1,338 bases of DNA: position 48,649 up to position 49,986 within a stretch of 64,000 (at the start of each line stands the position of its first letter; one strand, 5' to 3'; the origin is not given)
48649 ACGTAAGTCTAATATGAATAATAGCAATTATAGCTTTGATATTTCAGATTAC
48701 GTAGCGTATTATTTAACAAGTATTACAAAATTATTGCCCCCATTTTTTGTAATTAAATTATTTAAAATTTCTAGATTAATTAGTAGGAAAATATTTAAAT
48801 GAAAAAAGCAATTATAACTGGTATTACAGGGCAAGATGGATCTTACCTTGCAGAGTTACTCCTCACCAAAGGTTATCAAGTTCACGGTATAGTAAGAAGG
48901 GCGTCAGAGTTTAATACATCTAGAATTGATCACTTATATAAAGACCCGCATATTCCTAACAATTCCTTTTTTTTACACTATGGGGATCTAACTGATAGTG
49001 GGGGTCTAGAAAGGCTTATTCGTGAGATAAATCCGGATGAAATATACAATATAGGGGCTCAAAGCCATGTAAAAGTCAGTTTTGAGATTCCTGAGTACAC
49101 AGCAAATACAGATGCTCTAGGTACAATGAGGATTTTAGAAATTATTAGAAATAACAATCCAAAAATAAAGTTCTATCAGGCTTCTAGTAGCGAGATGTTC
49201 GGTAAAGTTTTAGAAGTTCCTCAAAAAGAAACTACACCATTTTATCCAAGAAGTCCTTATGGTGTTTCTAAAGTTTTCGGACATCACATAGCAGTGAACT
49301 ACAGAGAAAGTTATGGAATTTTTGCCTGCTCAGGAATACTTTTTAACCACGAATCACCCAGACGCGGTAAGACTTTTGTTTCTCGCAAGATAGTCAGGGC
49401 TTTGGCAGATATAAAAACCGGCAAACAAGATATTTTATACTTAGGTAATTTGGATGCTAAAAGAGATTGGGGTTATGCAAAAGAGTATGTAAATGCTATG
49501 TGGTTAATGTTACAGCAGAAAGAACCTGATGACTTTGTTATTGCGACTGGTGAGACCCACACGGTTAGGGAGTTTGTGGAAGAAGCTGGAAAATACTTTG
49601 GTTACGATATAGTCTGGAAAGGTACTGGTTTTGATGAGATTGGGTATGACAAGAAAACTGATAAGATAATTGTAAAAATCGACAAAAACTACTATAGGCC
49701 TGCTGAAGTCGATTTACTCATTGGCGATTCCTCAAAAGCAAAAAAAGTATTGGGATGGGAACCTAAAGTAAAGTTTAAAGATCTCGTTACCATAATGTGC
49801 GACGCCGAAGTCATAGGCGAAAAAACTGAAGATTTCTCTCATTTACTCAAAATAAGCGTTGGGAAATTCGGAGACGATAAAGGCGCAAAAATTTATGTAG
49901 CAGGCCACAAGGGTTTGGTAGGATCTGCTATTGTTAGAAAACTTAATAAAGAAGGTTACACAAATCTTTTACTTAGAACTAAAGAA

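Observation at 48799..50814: Gmd-Fcl fusion: complete GDP-L-fucose synthesis in one 671-aa polypeptide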

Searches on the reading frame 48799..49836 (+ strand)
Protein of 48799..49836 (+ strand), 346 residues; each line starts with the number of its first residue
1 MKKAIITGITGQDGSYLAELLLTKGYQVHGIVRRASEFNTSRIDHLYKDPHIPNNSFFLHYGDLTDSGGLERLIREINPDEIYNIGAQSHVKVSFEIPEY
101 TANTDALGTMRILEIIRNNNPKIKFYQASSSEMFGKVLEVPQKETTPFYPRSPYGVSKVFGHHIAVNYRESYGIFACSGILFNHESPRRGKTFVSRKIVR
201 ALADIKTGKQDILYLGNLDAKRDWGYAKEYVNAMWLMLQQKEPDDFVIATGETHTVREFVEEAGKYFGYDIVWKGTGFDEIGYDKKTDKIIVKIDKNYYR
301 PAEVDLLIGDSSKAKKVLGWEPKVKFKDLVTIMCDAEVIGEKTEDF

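Call 4: search_protein_families(library=ncbifam, proteins=[window:48799-49836:+], max_evalue=0.001)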
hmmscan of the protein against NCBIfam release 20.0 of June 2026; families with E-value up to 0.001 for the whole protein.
window:48799-49836:+ (346 aa): 13 families
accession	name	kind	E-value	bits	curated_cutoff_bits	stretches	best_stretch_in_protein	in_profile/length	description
TIGR01472.1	gmd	equivalog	5.9e-170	564.9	415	1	2-337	1-338/342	GDP-mannose 4,6-dehydratase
TIGR01181.1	dTDP_gluc_dehyt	equivalog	2.3e-29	102.5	365.1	1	5-329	3-303/321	dTDP-glucose 4,6-dehydratase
TIGR04180.1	EDH_00030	hypoth_equivalog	4.6e-28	98.1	475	1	5-324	2-296/297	NAD-dependent 4,6-dehydratase LegB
TIGR02622.1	CDP_4_6_dhtase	equivalog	6.1e-21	74.9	278.45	1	2-172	5-172/352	CDP-glucose 4,6-dehydratase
TIGR01179.1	galE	equivalog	6.3e-18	64.7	262.3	1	5-172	3-164/332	UDP-glucose 4-epimerase GalE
NF007582.0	PRK10217.1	equivalog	3.2e-15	56.1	698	1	1-248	1-251/355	dTDP-glucose 4,6-dehydratase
NF007490.0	PRK10084.1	subfamily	1.5e-12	47.2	649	1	55-242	50-251/361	dTDP-glucose 4,6-dehydratase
NF043036.1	ErythonDh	equivalog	1.7e-10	40.6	325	1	3-168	2-163/321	D-erythronate dehydrogenase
NF007956.0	PRK10675.1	subfamily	8.2e-07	28.5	394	1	4-165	3-160/338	UDP-glucose 4-epimerase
TIGR01214.1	rmlD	equivalog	3.4e-06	26.4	224.05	1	5-186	3-156/285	dTDP-4-dehydrorhamnose reductase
NF011728.1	PRK15181.1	equivalog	2e-05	23.8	760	1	2-235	16-246/348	Vi polysaccharide biosynthesis UDP-N-acetylglucosaminuronic acid C-4 epimerase TviC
NF041015.1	UDPsulfquin_syn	equivalog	0.00011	21.3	575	1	3-129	2-143/384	UDP-sulfoquinovose synthase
TIGR02197.1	heptose_epim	equivalog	0.00012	21.3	274.6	1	99-268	85-261/316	ADP-glyceromanno-heptose 6-epimerase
